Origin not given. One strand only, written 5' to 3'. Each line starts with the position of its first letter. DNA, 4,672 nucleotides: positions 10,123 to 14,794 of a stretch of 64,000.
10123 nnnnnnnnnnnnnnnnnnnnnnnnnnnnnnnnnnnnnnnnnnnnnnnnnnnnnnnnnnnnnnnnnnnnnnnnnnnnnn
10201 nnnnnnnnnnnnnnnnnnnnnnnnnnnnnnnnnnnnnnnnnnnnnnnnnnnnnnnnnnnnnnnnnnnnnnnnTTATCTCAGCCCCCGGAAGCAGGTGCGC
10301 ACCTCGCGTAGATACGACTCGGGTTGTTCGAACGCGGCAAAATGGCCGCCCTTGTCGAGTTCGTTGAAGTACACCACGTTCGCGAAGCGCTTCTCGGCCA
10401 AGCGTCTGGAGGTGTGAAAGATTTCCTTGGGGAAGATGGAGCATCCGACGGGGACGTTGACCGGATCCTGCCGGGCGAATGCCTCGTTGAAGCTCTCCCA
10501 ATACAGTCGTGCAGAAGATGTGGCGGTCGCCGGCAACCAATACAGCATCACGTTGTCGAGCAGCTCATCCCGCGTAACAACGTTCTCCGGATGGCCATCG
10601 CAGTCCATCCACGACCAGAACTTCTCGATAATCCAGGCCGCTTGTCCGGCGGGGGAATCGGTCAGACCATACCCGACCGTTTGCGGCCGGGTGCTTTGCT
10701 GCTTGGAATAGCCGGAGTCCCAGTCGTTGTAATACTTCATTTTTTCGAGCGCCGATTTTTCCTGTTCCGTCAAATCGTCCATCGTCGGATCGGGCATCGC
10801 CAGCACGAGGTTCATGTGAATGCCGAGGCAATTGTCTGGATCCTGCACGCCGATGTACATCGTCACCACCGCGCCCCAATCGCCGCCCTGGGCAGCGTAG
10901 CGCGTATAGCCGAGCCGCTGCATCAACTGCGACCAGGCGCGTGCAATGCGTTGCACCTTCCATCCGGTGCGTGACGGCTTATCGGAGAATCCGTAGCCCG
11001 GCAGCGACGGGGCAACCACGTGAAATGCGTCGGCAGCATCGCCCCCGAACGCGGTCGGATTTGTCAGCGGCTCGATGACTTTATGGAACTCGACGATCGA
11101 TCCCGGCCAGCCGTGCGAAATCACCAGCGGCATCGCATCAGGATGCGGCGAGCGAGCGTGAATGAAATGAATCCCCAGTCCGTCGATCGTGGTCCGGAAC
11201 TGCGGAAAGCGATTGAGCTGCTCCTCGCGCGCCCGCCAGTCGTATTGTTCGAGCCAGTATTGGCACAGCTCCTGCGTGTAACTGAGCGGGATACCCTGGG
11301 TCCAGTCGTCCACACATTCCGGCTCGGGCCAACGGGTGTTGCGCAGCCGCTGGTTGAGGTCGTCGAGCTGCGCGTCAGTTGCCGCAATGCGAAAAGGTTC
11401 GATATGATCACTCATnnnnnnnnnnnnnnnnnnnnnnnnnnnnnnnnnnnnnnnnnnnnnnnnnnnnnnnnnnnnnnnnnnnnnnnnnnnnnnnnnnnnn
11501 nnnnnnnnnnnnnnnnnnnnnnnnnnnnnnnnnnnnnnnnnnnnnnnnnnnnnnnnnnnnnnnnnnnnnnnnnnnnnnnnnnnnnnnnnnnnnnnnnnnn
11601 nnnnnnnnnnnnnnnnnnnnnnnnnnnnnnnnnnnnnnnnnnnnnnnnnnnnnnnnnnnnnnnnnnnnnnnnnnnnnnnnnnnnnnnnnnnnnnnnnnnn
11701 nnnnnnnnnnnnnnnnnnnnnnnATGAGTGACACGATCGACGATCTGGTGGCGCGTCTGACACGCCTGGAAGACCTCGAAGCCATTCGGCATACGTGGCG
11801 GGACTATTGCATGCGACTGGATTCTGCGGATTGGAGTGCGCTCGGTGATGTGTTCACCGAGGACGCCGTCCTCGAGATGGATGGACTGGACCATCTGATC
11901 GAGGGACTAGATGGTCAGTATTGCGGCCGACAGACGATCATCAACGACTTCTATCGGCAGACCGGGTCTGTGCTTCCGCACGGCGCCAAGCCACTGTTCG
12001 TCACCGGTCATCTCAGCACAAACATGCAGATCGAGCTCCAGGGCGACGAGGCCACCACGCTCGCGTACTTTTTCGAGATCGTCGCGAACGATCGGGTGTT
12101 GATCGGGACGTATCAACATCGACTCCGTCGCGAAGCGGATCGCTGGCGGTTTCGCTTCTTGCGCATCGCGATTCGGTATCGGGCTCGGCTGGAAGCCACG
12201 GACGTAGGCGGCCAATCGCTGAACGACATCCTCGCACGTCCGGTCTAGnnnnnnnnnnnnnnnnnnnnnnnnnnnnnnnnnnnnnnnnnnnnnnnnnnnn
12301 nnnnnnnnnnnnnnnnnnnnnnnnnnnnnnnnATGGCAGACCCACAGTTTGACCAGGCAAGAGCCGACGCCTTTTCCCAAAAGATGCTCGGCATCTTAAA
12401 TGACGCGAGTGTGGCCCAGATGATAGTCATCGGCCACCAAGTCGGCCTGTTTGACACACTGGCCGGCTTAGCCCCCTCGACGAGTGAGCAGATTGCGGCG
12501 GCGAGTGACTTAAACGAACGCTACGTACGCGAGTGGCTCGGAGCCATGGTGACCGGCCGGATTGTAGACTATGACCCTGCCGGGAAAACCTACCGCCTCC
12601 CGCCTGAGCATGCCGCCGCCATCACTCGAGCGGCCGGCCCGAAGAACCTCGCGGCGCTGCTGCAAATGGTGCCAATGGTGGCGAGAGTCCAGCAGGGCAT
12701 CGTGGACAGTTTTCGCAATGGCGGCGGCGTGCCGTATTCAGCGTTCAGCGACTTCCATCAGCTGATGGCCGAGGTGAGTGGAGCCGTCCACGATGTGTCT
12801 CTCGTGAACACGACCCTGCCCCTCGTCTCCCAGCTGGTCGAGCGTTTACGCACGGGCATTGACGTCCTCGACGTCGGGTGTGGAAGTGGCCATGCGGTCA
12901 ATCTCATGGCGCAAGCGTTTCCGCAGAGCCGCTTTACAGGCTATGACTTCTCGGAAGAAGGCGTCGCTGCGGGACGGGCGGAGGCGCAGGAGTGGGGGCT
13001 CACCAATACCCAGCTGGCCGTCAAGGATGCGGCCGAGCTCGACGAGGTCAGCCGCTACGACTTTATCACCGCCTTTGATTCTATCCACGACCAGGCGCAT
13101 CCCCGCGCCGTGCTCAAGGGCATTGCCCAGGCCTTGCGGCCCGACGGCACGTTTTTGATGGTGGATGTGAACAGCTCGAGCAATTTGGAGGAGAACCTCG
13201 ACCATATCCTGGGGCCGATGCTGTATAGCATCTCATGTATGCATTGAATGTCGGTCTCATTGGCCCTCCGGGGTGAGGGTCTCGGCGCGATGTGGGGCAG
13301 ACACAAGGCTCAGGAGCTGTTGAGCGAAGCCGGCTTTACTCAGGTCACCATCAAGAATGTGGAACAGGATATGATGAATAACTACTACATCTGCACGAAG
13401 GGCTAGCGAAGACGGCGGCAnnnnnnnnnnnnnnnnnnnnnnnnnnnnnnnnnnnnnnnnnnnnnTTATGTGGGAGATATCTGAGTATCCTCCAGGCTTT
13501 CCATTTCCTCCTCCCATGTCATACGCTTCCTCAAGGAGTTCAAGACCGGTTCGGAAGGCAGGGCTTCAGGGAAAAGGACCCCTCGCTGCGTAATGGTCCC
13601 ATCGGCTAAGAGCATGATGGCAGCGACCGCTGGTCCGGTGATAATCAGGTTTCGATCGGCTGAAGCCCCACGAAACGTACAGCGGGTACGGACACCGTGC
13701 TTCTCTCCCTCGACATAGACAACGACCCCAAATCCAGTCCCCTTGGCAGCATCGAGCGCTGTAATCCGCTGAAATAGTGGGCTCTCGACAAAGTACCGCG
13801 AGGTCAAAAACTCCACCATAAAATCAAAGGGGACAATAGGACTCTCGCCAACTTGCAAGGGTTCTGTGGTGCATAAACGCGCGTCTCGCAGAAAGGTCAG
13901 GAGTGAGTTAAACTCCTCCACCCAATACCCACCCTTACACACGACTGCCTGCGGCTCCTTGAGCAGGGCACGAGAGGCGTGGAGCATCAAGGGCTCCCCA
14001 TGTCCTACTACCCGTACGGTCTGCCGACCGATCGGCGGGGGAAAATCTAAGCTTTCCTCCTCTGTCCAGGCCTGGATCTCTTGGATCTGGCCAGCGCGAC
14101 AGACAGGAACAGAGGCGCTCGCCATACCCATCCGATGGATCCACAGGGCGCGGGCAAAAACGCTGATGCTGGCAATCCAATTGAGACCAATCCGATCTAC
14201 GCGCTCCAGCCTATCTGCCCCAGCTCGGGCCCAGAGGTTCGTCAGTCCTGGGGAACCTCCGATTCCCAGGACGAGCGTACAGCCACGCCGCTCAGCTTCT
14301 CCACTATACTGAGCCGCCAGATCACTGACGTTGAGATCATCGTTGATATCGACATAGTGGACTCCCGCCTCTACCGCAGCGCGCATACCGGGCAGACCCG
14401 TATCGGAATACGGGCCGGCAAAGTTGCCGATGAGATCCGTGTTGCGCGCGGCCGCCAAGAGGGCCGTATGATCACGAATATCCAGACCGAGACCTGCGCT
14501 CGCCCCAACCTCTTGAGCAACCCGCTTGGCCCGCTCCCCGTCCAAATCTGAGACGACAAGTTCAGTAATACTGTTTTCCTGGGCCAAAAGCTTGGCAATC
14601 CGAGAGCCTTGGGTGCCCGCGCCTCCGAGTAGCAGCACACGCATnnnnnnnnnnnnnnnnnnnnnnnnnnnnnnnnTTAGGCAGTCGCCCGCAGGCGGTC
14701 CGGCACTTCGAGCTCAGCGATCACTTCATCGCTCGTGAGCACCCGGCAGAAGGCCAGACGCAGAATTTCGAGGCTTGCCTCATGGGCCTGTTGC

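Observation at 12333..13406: SAM-dependent methyltransferase with UGA at a conserved Cys (C-M-H-U): candidate methyltransferase selenoprotein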

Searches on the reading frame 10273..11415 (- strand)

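Call 71: search_protein_families(library=pfam, proteins=[window:10273-11415:-], max_evalue=0.0001)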
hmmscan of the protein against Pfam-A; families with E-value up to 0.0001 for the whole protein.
window:10273-11415:- (380 aa): 3 families
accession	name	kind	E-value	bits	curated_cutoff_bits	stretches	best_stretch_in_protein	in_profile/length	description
PF06441.18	EHN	-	3.3e-42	143.5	22.8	1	5-110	1-107/107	Epoxide hydrolase N terminus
PF00561.26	Abhydrolase_1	-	3e-15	57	25.8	1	96-206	2-103/245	alpha/beta hydrolase fold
PF12697.13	Abhydrolase_6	-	6.9e-05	24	26.3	1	97-367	1-213/217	Alpha/beta hydrolase family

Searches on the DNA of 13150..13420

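Call 39: search_rna_families(source=window, start=13150, end=13420, threshold=evalue, max_evalue=10, show_alignments=3)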
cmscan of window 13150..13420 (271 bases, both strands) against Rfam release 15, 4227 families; matches with E-value up to 10: 1.
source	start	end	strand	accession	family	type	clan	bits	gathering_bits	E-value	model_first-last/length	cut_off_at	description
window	13367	13382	+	RF01133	sR3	Gene; snRNA; snoRNA; CD-box;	-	10.1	41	2.5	1-55/55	no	Small nucleolar RNA sR3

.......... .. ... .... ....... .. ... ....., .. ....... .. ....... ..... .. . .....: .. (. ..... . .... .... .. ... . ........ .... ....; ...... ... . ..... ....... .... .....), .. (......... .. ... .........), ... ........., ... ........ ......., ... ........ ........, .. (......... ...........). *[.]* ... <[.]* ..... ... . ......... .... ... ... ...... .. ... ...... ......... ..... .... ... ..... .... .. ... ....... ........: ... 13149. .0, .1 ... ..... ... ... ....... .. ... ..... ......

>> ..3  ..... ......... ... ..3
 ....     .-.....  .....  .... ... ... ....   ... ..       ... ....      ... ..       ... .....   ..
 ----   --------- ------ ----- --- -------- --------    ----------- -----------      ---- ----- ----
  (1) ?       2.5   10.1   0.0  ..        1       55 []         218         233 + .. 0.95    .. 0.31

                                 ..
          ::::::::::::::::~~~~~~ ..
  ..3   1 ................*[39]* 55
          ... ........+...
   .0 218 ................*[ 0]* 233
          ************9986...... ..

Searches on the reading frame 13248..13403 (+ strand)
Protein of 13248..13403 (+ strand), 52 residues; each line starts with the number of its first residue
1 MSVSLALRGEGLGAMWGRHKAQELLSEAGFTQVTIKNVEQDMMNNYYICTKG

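Call 80: find_homologous_proteins(query=window:13248-13403:+, max_evalue=0.001)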
Query seq(52 aa) (52 aa): 8 proteins with E <= 0.001 among 8 candidates.
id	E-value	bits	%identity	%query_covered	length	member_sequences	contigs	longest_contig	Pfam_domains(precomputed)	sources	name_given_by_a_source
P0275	5.5e-25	102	92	100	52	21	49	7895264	-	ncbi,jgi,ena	jgi:hypothetical protein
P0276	3.1e-24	100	92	100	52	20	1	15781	-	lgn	-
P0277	5.9e-24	99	90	100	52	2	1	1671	-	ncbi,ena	-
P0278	4.5e-23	97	88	100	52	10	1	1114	-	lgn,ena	-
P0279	1.5e-20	89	83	100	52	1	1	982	-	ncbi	-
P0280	4.2e-11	59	61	98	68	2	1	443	-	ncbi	-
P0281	1.0e-9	55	55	98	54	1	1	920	-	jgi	jgi:hypothetical protein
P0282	6.8e-9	53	54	100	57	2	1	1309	-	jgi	-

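Call 83: find_encoding_contigs(protein=P0281, flank=3000, max_places=3)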
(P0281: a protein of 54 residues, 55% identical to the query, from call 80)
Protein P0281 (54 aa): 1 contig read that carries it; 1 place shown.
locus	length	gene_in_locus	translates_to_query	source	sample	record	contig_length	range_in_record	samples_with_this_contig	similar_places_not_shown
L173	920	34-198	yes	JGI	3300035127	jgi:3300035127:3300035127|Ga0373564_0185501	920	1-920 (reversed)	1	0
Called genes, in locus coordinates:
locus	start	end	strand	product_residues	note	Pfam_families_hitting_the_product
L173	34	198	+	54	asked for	-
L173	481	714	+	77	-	-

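Call 84: find_encoding_contigs(protein=P0279, flank=3000, max_places=3)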
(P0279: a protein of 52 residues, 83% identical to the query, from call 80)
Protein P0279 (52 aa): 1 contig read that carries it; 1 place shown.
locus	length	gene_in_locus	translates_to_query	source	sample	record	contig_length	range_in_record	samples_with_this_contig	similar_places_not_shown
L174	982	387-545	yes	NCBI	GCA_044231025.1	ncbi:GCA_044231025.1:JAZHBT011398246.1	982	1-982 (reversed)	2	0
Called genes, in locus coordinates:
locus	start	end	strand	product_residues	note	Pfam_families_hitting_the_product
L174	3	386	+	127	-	?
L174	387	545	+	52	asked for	-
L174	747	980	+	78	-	?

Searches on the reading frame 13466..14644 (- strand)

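Call 71: search_protein_families(library=pfam, proteins=[window:13466-14644:-], max_evalue=0.0001)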
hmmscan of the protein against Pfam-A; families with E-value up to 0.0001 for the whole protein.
window:13466-14644:- (392 aa): 2 families
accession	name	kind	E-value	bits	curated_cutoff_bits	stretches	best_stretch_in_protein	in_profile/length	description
PF03435.24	Sacchrp_dh_NADP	-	7e-11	43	25.1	1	3-102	1-100/129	Saccharopine dehydrogenase NADP binding domain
PF16653.10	Sacchrp_dh_C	-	6.8e-05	23.5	31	0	222-374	105-263/265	Saccharopine dehydrogenase C-terminal domain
